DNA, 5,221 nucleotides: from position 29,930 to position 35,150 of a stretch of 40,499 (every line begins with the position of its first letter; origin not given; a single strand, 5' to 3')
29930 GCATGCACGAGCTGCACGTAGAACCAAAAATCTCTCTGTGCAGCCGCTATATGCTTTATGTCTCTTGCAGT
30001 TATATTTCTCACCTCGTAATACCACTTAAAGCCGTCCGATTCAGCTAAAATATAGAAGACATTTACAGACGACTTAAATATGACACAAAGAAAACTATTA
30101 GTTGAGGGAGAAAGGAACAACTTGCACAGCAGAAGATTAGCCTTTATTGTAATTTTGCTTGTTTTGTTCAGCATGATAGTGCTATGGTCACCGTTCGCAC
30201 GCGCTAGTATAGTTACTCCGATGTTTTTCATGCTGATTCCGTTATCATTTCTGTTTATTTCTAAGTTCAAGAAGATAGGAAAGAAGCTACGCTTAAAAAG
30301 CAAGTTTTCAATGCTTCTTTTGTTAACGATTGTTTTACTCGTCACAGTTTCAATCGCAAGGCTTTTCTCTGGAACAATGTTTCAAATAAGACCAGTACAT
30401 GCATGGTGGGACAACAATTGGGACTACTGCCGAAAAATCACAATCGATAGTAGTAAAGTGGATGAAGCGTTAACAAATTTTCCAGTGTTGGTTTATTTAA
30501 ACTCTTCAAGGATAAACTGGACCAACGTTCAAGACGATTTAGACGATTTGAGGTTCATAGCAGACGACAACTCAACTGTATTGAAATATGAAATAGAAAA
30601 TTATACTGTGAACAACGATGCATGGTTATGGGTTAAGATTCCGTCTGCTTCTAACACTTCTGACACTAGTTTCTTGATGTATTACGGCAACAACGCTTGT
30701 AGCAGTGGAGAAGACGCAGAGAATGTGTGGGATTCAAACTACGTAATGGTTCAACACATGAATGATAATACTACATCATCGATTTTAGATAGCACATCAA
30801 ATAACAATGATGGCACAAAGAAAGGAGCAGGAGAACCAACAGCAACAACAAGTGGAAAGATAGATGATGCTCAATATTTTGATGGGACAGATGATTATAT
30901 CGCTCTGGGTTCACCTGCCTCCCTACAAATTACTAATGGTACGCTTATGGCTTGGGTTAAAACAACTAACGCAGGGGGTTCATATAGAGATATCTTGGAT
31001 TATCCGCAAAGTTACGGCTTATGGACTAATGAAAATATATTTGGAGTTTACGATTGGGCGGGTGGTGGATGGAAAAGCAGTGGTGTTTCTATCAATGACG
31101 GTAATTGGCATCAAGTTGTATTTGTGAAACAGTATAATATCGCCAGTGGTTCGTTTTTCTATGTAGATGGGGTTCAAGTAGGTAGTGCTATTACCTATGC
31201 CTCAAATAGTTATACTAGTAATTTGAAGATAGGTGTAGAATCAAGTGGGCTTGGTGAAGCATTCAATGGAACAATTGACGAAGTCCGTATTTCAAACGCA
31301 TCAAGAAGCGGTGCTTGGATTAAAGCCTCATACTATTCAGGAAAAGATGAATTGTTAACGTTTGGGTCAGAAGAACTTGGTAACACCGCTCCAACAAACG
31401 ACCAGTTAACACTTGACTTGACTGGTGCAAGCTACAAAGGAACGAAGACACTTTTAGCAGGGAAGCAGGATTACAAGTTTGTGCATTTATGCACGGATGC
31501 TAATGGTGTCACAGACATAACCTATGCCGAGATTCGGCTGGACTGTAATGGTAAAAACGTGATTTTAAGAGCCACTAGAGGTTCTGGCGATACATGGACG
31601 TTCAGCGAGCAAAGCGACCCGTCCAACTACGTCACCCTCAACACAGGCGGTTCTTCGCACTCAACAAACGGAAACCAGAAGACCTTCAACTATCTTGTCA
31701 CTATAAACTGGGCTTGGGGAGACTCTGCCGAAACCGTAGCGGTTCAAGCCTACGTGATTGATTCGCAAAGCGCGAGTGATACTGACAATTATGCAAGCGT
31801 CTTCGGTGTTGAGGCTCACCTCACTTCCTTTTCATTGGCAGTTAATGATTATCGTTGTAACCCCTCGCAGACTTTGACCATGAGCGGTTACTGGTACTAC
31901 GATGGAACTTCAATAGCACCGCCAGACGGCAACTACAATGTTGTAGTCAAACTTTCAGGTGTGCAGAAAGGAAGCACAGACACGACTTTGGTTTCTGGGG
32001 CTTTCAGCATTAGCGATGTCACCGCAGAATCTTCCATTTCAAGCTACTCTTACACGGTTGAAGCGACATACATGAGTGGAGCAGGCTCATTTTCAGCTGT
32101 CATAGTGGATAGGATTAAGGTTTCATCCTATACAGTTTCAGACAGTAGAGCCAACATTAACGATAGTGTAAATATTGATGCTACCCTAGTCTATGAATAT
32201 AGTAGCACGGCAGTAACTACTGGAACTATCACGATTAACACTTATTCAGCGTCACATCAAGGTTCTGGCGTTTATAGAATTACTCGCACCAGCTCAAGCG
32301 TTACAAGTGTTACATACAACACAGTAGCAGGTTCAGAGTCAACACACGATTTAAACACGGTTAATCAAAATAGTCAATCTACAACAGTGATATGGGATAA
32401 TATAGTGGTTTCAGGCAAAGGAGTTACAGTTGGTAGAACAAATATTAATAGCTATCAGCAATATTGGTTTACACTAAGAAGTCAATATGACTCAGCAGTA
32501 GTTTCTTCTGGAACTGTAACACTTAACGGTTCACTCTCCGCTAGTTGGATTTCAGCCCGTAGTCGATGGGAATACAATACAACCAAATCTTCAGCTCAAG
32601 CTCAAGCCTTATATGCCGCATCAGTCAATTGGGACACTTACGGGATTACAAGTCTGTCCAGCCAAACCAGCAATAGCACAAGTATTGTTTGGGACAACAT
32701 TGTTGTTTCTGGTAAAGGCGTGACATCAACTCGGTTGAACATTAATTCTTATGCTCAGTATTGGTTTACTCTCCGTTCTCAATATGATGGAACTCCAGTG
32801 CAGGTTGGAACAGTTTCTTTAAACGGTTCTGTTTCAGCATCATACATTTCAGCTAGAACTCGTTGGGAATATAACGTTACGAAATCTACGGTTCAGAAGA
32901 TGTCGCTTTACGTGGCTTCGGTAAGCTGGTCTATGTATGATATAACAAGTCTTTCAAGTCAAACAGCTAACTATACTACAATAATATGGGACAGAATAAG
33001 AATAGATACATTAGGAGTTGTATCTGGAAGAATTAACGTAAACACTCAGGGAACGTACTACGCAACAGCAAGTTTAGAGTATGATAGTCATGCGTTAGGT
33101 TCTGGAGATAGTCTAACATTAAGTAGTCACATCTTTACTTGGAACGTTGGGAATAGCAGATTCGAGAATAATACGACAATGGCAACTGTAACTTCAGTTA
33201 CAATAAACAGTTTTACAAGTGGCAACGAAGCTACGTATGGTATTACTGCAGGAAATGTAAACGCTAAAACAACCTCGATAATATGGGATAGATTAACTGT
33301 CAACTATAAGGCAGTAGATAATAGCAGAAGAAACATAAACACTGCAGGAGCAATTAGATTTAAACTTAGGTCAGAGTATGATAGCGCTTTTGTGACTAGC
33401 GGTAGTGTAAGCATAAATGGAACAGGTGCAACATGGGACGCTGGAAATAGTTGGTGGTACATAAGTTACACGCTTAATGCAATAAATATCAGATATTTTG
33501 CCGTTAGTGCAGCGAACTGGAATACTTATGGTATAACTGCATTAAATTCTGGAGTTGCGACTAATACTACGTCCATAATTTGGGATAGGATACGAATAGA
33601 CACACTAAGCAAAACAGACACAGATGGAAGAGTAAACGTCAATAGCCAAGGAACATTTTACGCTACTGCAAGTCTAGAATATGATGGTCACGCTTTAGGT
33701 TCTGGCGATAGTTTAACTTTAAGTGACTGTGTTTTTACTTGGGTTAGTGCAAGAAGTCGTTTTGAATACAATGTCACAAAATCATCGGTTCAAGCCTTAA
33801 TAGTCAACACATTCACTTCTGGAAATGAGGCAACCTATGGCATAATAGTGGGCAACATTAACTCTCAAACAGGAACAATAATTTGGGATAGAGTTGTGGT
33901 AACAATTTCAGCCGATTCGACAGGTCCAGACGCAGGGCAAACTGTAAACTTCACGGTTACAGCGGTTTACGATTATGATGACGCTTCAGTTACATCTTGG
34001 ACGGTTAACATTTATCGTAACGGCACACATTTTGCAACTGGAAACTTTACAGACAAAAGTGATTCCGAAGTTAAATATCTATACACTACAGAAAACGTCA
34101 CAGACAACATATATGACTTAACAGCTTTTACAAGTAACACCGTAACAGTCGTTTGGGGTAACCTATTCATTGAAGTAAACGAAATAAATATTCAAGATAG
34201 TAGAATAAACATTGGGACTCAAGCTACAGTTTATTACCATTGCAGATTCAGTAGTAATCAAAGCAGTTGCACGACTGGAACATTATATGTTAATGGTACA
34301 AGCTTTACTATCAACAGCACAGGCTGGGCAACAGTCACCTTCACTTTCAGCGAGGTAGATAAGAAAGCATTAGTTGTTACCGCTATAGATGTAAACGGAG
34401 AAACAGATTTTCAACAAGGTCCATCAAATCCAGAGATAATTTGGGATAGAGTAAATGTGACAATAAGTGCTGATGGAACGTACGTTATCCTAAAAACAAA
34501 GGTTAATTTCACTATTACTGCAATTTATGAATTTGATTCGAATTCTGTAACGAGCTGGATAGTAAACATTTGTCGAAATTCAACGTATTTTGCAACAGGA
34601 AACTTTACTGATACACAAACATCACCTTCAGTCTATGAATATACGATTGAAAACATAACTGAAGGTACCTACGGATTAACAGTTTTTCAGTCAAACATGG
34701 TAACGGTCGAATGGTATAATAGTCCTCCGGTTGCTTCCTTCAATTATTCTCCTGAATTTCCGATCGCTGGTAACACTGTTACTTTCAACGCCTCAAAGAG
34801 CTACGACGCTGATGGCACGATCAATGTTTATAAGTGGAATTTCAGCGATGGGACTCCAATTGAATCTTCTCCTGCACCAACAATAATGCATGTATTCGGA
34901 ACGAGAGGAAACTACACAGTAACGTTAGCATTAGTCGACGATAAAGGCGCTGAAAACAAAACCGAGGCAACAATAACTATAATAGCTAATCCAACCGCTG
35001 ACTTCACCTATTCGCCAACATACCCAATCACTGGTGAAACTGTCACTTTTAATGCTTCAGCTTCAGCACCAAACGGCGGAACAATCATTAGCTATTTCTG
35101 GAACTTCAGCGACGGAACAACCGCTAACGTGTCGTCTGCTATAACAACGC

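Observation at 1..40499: Locus-wide cohesin-dockerin network: a cellulosome-like surface assembly whose cargo is peptidases, redox and adhesin modules rather than glycosidases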

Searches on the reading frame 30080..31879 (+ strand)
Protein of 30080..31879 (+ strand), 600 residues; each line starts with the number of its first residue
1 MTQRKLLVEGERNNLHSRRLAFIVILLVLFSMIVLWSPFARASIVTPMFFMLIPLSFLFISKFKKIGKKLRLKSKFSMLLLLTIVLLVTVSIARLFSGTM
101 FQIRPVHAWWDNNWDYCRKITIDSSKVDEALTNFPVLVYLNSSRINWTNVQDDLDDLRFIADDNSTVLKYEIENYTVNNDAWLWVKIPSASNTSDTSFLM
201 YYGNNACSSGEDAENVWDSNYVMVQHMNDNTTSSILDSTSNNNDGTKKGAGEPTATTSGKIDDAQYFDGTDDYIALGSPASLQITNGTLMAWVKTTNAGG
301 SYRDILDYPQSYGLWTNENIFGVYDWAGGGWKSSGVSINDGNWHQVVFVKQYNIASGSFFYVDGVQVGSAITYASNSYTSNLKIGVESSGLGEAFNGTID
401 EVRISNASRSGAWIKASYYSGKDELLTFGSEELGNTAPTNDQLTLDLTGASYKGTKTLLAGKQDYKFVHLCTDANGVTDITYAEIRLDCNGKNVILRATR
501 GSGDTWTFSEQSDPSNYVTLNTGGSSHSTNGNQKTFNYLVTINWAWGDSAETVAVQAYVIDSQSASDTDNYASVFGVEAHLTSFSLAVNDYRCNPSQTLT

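Call 20: search_protein_families(library=pfam, proteins=[window:30080-31879:+], max_evalue=10)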
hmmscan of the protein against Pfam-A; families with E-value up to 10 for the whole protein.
window:30080-31879:+ (600 aa): 5 families
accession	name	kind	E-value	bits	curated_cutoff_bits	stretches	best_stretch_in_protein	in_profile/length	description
PF13385.13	Laminin_G_3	-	3.2e-18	66.8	27.6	1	268-414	1-150/151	Concanavalin A-like lectin/glucanases superfamily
PF10102.14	DUF2341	-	6.1e-11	43.1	23.4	1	153-231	1-72/84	Domain of unknown function (DUF2341)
PF02210.31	Laminin_G_2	-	0.012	16.5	22.9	1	334-405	46-124/126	Laminin G domain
PF03208.24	PRA1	-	0.76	9.8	30.1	1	13-92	33-111/143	PRA1 family protein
PF09843.14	DUF2070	-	10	4.8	30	0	18-97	16-93/561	Predicted membrane protein (DUF2070)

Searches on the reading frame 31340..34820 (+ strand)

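Call 36: search_solved_structures(query=window:31340-34820:+, max_evalue=1)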
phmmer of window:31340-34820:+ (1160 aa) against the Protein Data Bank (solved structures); distinct sequences matched with E-value up to 1: 0.
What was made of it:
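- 30080..36532 (+): Giant protein: N-terminal hydrophobic segments, DUF2341 (30536-30772), Laminin_G_3 (30881-31321), about 1100 aa with no family match, PKD x5, CARDB and a dockerin (36341-36529). A weak motif copy lies at 30053-30070. No PDB sequence match for the middle region (call 36).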

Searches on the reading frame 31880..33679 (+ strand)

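Call 20: search_protein_families(library=pfam, proteins=[window:31880-33679:+], max_evalue=10)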
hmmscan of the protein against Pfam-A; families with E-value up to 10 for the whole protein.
window:31880-33679:+ (600 aa): 1 family
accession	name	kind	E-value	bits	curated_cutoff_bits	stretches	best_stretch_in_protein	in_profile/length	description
PF23585.1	DUF7137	-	3.5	7.8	27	2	432-474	35-77/137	Domain of unknown function (DUF7137)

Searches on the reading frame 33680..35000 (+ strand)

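Call 20: search_protein_families(library=pfam, proteins=[window:33680-35000:+], max_evalue=10)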
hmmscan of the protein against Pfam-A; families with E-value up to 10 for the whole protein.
window:33680-35000:+ (440 aa): 6 families
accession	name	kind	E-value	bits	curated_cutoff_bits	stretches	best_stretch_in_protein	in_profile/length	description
PF18911.6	PKD_4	-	1e-19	70.8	27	1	347-433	1-82/85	PKD domain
PF00801.26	PKD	-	3.5e-16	59.4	23.5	2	354-428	4-75/80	PKD domain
PF22352.2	K319L-like_PKD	-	6.2e-07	29.8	27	1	364-434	11-84/84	K319L-like, PKD domain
PF15418.12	DUF4625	-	0.014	16.1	27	1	408-434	104-130/131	Domain of unknown function (DUF4625)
PF24639.1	DUF7634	-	0.028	15.2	27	1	252-279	60-87/89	Domain of unknown function (DUF7634)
PF14686.12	fn3_3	-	0.095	12.9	24.4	1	312-340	29-56/75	Polysaccharide lyase family 4, domain II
